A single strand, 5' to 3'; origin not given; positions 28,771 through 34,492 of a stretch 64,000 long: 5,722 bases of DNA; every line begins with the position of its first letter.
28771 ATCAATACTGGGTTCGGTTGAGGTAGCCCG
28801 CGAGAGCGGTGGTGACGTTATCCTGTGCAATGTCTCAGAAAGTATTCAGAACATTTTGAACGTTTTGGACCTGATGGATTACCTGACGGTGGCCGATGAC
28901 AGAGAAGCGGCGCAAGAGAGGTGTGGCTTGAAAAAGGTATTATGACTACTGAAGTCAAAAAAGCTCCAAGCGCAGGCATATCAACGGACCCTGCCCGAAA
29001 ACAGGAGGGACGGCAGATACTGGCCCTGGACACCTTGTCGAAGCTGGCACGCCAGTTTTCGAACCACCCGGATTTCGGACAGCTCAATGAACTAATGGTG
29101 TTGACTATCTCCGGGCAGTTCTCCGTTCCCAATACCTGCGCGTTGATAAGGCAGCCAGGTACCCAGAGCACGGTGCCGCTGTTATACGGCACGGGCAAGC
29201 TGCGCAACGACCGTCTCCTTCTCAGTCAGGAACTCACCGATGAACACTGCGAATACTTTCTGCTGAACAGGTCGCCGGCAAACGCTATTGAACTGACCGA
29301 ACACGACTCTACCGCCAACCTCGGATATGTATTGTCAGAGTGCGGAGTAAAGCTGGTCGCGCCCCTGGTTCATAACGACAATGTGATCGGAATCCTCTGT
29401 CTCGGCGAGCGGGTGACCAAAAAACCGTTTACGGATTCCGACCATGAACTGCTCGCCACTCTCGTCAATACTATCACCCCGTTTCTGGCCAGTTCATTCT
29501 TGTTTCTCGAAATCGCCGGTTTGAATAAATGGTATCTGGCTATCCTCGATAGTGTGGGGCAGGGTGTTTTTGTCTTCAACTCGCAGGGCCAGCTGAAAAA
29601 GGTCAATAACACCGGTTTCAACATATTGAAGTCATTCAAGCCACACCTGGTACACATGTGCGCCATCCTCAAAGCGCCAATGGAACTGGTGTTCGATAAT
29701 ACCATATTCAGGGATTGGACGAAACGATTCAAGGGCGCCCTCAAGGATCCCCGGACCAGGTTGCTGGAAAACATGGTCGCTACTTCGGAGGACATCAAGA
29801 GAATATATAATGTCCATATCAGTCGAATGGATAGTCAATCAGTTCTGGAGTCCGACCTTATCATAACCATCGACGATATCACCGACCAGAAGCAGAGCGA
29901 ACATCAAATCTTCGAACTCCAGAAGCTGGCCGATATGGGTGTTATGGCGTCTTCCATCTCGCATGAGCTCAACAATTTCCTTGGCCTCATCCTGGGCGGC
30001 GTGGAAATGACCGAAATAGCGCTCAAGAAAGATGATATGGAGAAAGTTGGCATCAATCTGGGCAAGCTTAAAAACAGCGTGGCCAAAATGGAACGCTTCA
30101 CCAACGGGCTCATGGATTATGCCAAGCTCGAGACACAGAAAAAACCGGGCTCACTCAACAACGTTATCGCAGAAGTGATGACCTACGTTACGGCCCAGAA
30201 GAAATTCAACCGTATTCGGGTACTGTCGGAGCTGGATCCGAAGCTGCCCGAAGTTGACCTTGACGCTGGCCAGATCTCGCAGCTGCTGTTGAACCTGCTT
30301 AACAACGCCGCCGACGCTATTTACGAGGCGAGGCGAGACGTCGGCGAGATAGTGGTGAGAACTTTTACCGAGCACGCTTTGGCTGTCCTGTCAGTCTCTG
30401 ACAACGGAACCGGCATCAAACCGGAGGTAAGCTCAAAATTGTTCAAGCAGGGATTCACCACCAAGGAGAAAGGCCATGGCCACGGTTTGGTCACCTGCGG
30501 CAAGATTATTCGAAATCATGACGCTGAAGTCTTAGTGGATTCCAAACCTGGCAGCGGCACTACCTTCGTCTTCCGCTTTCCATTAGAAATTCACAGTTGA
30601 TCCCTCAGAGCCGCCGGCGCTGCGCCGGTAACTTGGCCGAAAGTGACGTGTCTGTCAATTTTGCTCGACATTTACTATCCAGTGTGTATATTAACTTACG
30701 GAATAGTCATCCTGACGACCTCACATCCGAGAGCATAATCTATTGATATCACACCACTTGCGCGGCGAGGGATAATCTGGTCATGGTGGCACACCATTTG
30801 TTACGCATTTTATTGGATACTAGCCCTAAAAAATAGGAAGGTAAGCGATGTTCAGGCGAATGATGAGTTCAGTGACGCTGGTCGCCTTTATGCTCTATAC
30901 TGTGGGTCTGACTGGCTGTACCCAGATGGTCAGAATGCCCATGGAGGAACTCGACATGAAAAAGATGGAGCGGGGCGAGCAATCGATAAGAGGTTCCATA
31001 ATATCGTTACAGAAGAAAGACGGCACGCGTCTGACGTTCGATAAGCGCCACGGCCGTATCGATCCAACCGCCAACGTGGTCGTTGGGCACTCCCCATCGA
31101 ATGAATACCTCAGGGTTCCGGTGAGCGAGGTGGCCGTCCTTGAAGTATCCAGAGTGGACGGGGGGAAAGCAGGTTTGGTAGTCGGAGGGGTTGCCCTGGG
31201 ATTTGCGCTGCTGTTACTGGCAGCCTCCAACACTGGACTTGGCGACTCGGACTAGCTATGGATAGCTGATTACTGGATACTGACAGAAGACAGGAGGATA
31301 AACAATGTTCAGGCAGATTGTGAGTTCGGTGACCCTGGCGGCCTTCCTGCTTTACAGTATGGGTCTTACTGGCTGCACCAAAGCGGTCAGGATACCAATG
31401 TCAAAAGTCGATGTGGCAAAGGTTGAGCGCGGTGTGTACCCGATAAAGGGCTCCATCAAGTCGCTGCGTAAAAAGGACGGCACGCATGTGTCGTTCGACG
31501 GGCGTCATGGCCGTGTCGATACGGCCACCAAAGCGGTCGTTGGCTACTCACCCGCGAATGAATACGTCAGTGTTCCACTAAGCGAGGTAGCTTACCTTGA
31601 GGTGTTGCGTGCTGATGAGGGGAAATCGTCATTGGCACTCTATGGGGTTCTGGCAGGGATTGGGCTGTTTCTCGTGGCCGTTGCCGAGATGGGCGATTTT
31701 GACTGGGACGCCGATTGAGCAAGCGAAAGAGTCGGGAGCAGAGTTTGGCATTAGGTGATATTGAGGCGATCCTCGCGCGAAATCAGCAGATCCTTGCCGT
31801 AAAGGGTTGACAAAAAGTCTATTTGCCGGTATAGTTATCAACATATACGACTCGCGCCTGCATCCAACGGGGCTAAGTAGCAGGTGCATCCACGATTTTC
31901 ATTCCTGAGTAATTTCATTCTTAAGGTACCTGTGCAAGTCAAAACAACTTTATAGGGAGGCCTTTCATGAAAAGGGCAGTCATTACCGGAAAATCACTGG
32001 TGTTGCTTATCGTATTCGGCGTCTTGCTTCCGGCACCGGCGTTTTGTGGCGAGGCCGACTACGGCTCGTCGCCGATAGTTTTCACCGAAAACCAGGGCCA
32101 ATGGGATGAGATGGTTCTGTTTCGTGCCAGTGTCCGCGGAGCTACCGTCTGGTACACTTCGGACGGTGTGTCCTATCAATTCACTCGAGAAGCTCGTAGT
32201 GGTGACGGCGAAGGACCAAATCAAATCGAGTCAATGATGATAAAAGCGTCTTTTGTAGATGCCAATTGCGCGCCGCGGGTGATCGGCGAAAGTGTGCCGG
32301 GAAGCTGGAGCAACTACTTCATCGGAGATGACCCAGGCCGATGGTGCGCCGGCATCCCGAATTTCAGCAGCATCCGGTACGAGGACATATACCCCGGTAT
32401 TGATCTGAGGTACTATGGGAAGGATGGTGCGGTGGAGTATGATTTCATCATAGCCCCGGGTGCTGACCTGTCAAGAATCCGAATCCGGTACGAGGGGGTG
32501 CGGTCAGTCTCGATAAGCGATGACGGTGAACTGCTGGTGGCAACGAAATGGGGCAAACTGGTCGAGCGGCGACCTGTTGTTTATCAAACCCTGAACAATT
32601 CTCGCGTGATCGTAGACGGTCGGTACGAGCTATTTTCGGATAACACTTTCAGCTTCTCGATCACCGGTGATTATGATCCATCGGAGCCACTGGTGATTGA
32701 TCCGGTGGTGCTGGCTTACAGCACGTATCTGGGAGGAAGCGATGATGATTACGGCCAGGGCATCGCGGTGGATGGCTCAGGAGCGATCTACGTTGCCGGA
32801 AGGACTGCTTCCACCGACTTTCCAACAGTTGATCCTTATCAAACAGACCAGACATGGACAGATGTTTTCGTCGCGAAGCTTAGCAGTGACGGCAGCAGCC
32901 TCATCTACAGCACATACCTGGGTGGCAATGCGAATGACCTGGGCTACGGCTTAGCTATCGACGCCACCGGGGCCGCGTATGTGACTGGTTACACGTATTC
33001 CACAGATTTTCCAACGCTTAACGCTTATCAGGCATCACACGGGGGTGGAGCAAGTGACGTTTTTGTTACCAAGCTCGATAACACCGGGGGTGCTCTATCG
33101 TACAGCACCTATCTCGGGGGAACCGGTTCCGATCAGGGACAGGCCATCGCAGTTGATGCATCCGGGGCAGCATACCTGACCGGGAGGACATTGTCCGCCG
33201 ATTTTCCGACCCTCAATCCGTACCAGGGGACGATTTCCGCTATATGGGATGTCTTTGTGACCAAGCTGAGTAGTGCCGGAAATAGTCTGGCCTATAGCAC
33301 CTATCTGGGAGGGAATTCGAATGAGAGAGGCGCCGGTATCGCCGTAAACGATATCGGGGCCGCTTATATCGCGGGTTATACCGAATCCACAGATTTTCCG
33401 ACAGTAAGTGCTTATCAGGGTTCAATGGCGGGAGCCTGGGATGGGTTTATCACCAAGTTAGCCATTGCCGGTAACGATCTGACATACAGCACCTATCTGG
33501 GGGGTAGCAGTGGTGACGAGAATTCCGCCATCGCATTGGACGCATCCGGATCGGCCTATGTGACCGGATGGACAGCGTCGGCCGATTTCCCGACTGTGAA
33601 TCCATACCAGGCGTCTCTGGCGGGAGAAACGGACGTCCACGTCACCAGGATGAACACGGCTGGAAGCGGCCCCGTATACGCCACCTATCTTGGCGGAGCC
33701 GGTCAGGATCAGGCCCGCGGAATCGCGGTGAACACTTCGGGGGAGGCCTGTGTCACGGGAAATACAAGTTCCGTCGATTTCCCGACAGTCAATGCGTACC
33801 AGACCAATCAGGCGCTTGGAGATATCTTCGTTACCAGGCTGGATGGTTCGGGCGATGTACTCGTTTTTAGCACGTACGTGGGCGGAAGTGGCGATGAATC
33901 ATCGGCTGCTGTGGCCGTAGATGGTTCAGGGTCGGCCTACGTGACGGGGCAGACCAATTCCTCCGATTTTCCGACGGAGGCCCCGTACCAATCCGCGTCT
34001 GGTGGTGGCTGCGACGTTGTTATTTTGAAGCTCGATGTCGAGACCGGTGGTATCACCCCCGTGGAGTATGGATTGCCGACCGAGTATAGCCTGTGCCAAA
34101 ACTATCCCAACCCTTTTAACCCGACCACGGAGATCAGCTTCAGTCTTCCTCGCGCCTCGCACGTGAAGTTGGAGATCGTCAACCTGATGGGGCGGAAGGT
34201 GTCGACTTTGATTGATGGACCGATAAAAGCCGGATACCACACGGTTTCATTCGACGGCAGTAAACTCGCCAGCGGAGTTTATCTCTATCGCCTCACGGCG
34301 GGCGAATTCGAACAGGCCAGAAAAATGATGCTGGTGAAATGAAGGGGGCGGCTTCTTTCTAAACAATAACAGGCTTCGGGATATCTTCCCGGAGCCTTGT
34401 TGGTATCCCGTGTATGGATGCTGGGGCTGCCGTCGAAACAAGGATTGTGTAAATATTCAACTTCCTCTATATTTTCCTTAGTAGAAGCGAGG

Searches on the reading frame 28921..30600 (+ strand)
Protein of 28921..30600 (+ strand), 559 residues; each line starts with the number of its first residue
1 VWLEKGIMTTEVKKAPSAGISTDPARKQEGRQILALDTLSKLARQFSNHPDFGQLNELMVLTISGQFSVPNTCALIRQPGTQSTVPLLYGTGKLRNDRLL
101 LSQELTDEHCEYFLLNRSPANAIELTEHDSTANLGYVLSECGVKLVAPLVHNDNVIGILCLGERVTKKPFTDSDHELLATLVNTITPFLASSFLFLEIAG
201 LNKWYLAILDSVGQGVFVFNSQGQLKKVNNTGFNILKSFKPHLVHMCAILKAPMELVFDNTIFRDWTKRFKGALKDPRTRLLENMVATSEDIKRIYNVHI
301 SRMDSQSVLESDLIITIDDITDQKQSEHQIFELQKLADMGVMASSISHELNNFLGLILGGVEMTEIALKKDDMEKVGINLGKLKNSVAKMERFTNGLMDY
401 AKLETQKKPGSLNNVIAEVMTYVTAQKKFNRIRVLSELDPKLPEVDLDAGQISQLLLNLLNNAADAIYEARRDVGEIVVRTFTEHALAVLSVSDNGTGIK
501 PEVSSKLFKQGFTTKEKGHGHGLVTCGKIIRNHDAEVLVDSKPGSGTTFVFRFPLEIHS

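Call 19: search_protein_families(library=pfam, proteins=[window:28921-30600:+], max_evalue=0.001)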
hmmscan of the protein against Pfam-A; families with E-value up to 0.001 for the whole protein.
window:28921-30600:+ (559 aa): 5 families
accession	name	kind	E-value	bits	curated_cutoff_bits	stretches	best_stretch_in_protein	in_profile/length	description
PF02518.31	HATPase_c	-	1e-20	74.7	26.4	1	448-556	2-110/111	Histidine kinase-, DNA gyrase B-, and HSP90-like ATPase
PF01590.32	GAF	-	2.7e-06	28.4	22.4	1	110-185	55-129/133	GAF domain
PF13185.12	GAF_2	-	3.3e-05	24.5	28.6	1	141-186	91-132/136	GAF domain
PF14501.12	HATPase_c_5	-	8.2e-05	22.9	22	1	451-542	5-91/102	GHKL domain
PF00512.31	HisKA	-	0.00016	22.1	26.9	1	341-405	4-65/66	His Kinase A (phospho-acceptor) domain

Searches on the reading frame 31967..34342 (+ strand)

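Call 19: search_protein_families(library=pfam, proteins=[window:31967-34342:+], max_evalue=0.001)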
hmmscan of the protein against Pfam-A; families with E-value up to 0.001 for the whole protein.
window:31967-34342:+ (791 aa): 4 families
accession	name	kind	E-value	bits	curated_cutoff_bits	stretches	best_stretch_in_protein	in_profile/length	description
PF25778.1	DUF7948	-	1.1e-65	222.1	27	1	39-247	1-214/214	Domain of unknown function (DUF7948)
PF06739.17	SBBP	-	1.2e-43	147.1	20.5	5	251-286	2-38/38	Beta-propeller repeat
PF18962.6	Por_Secre_tail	-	4.8e-08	33.6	27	1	713-788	2-74/75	Secretion system C-terminal sorting domain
PF13860.13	FlgD_ig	-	0.00084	19.7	27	0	720-778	9-75/79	FlgD Ig-like domain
